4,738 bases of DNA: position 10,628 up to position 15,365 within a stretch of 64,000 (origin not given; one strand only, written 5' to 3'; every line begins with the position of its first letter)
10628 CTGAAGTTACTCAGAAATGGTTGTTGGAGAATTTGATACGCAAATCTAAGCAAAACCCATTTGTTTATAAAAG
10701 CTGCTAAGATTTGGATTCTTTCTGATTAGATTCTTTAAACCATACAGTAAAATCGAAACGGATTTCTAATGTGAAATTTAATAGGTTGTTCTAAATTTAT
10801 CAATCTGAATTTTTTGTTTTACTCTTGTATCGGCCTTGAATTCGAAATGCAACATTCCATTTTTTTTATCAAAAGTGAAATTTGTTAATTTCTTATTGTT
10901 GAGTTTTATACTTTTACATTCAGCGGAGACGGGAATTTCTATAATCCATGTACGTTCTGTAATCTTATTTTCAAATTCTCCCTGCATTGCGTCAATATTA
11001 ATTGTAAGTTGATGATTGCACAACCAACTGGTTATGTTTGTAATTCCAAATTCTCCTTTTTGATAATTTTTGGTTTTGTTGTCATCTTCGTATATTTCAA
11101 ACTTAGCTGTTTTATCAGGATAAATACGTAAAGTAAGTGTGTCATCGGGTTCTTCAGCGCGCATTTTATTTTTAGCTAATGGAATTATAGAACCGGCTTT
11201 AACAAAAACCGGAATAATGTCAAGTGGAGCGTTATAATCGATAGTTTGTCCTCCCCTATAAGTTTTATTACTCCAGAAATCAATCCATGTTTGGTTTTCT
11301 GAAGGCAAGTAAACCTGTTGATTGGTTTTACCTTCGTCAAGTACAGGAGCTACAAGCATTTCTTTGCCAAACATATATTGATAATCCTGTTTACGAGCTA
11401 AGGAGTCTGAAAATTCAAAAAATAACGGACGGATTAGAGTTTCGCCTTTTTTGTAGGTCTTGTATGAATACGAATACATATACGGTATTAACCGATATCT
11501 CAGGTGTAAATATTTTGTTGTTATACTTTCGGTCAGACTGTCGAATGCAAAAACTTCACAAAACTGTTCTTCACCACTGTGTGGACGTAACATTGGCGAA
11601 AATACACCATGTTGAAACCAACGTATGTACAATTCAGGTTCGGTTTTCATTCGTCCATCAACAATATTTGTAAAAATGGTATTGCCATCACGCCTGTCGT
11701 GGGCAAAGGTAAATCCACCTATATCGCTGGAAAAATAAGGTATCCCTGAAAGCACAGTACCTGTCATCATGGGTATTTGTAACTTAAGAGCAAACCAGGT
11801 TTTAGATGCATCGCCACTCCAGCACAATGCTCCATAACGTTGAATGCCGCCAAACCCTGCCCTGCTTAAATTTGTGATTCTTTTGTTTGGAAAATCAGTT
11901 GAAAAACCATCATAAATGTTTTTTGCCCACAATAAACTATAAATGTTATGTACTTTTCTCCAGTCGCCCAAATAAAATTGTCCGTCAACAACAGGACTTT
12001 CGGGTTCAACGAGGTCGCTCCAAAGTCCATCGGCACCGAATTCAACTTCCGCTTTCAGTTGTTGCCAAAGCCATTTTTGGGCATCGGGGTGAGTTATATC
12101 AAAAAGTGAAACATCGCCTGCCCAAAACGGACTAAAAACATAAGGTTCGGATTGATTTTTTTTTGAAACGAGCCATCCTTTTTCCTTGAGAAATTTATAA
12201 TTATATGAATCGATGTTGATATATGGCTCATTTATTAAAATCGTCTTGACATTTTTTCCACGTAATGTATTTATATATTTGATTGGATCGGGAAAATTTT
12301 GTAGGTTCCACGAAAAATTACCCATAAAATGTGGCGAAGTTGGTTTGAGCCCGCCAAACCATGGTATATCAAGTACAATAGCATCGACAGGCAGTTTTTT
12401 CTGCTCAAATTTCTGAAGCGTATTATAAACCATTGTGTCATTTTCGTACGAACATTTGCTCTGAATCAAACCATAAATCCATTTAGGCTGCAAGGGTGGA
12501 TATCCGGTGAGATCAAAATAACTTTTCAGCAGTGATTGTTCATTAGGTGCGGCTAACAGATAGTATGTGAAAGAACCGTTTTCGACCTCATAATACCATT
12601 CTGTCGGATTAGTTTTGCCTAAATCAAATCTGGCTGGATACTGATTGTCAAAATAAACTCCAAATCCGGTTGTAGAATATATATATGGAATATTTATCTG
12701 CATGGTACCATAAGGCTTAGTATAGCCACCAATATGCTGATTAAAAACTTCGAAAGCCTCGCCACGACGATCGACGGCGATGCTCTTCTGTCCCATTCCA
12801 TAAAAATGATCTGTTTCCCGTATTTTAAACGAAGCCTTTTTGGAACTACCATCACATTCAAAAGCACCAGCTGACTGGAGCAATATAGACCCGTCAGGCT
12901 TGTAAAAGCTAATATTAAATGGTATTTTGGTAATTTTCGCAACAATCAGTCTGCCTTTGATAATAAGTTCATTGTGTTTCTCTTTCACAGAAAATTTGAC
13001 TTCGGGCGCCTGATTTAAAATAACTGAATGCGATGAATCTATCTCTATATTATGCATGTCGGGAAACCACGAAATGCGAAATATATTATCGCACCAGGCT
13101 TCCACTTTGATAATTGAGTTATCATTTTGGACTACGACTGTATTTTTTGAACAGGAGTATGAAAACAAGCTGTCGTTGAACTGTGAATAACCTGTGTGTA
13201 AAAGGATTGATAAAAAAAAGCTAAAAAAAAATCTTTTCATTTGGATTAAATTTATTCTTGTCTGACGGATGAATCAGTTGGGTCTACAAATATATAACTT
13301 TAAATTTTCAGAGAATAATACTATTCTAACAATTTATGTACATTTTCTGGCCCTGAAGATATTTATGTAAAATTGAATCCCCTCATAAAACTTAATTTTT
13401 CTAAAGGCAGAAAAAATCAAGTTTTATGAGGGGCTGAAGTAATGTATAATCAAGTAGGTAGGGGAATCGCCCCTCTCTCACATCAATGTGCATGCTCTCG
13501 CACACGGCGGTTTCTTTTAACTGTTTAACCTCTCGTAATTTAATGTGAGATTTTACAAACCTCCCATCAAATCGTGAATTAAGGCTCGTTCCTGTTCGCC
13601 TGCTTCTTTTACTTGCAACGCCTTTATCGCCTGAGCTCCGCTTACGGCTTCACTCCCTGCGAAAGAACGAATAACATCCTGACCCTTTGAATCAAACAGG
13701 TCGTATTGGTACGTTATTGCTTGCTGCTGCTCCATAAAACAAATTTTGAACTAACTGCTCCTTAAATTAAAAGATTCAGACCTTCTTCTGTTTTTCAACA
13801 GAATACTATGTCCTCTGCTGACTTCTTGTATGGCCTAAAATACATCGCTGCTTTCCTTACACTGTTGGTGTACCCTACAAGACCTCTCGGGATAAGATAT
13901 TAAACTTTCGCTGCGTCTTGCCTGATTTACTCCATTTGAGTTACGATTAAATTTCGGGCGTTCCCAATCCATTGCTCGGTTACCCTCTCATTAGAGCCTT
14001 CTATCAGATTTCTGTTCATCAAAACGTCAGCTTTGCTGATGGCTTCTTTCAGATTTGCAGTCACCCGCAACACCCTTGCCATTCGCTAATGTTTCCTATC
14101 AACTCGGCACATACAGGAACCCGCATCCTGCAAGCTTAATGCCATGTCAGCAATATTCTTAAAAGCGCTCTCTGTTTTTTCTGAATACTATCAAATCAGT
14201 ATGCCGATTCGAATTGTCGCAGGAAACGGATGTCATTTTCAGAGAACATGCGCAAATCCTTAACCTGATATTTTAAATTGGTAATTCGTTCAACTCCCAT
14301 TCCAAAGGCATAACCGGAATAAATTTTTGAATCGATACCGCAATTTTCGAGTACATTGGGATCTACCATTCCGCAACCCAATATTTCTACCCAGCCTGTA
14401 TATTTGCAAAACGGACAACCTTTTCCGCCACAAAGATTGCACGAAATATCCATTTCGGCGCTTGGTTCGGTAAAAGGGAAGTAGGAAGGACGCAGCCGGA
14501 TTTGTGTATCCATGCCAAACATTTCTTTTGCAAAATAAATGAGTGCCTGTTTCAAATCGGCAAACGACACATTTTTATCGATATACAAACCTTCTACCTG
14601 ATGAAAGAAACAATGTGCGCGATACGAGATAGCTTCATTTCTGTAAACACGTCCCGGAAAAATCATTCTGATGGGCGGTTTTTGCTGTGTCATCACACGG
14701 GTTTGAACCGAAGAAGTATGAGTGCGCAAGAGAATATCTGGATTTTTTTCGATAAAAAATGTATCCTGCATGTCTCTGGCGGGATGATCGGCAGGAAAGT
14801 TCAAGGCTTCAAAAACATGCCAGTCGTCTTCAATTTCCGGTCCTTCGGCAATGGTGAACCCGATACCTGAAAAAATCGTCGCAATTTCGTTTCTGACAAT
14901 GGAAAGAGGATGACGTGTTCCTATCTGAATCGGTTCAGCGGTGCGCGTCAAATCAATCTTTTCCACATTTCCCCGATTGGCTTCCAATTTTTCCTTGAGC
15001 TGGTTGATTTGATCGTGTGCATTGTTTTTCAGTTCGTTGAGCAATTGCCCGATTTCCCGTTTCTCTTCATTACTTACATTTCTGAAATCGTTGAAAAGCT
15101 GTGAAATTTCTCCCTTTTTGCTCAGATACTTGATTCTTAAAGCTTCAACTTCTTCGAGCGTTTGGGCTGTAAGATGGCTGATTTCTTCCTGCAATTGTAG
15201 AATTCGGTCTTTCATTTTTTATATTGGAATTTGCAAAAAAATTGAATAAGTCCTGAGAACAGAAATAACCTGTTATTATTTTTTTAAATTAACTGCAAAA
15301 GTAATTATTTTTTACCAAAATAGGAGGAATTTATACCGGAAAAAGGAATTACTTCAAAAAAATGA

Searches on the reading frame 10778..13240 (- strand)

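Call 23: search_protein_families(library=pfam, proteins=[window:10778-13240:-], max_evalue=0.00001)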
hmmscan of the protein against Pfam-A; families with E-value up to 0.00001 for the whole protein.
window:10778-13240:- (820 aa): 4 families
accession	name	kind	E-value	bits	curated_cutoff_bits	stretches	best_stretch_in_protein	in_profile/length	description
PF01055.32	Glyco_hydro_31_2nd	-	2.4e-85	287.2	23.5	1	248-590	1-327/328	Glycosyl hydrolases family 31 TIM-barrel domain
PF21365.3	Glyco_hydro_31_3rd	-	9e-28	97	24.4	1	599-686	1-87/87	Glycosyl hydrolase family 31 C-terminal domain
PF13802.12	Gal_mutarotas_2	-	2.4e-18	67.5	27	1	44-206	2-184/184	Glycosyl hydrolase 31 N-terminal galactose mutarotase-like domain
PF17137.9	DUF5110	-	3.8e-16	59.3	27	1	701-770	1-69/71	Domain of unknown function (DUF5110)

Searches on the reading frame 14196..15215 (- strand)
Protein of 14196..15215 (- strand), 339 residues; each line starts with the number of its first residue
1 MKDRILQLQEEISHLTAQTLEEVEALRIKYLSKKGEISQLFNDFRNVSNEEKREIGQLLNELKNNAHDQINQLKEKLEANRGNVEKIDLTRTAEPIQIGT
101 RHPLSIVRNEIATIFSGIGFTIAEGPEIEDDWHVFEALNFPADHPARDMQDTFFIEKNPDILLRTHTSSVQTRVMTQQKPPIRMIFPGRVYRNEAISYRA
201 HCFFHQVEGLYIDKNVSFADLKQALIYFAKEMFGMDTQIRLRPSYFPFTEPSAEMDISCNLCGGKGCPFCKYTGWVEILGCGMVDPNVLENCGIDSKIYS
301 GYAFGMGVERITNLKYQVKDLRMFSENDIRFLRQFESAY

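Call 23: search_protein_families(library=pfam, proteins=[window:14196-15215:-], max_evalue=0.00001)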
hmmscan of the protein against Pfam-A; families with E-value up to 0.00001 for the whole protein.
window:14196-15215:- (339 aa): 2 families
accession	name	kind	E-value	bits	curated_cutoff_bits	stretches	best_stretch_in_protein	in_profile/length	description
PF01409.25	tRNA-synt_2d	-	9e-96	320.5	19.8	1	86-335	1-246/246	tRNA synthetases class II core domain (F)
PF02912.23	Phe_tRNA-synt_N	-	8.8e-20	70.9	22.3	1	18-81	1-64/69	Aminoacyl tRNA synthetase class II, N-terminal domain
